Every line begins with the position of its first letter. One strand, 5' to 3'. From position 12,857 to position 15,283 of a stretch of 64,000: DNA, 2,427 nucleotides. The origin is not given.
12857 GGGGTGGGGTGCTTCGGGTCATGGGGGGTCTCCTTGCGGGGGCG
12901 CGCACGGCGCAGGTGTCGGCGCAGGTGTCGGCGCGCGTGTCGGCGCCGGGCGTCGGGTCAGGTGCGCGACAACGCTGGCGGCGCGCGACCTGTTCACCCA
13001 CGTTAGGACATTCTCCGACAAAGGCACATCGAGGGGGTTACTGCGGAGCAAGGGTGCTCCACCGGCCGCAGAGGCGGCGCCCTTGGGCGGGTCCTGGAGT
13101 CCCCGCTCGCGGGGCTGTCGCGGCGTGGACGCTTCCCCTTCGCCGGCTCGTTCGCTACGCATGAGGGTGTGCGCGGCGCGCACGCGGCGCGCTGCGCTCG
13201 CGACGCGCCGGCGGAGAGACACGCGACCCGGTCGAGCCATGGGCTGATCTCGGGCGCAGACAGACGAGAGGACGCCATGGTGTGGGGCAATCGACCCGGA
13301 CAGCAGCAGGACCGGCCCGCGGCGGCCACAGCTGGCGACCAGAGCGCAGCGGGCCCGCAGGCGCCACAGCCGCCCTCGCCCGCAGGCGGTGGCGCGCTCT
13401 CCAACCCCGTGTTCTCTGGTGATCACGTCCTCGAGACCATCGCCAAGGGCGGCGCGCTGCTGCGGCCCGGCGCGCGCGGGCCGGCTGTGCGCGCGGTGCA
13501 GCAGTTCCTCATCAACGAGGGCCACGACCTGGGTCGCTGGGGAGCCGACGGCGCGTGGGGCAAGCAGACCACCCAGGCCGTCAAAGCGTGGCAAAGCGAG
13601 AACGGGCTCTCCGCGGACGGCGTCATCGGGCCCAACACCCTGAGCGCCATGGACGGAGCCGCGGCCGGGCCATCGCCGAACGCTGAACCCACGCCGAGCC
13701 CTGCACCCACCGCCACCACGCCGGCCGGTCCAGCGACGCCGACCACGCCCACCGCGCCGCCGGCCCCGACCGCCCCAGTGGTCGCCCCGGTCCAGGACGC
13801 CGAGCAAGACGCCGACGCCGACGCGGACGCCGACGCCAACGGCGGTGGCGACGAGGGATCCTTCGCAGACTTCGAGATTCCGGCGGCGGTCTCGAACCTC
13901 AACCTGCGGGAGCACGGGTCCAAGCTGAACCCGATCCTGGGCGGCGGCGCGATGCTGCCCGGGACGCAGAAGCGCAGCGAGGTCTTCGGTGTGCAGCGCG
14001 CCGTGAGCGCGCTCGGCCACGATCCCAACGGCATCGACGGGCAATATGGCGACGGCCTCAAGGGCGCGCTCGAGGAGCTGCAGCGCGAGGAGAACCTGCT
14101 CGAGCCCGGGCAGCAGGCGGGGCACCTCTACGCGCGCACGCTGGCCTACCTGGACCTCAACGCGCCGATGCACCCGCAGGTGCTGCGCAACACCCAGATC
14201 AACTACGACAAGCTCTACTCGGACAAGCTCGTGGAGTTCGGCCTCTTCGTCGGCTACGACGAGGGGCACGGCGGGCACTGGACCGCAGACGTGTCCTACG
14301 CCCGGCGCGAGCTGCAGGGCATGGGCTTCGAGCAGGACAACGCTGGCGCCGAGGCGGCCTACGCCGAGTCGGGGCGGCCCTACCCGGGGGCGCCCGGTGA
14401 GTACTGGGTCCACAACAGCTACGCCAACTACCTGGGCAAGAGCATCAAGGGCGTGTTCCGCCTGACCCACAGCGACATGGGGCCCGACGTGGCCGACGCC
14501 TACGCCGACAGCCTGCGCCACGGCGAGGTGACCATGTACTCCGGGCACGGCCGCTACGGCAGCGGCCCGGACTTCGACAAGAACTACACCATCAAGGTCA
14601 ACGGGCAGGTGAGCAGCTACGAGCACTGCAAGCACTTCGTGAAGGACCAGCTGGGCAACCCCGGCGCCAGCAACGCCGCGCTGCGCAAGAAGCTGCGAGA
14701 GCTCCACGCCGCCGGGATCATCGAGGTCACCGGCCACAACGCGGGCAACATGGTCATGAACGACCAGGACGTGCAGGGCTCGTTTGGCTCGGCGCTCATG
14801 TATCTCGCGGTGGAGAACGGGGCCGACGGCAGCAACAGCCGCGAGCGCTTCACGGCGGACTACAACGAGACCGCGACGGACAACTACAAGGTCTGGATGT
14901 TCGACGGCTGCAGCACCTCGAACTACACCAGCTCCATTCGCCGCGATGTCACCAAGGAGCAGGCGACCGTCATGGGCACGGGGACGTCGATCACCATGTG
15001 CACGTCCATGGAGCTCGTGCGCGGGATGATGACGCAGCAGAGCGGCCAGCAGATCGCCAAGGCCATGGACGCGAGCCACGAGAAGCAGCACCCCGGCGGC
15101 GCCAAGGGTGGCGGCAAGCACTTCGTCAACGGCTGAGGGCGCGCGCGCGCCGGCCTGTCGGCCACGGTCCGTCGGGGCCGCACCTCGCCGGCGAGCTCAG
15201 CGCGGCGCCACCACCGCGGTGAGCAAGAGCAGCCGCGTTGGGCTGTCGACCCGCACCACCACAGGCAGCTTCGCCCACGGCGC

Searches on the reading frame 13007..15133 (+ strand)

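Call 19: search_protein_families(library=pfam, proteins=[window:13007-15133:+], max_evalue=0.001)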
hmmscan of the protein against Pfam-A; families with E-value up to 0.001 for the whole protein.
window:13007-15133:+ (709 aa): 2 families
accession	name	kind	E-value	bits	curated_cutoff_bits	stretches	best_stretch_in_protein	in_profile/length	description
PF01471.23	PG_binding_1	-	6.2e-21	74.8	23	1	157-215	1-57/57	Putative peptidoglycan binding domain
PF09374.15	PG_binding_3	-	0.00018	22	24.6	0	201-220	17-37/76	Predicted Peptidoglycan domain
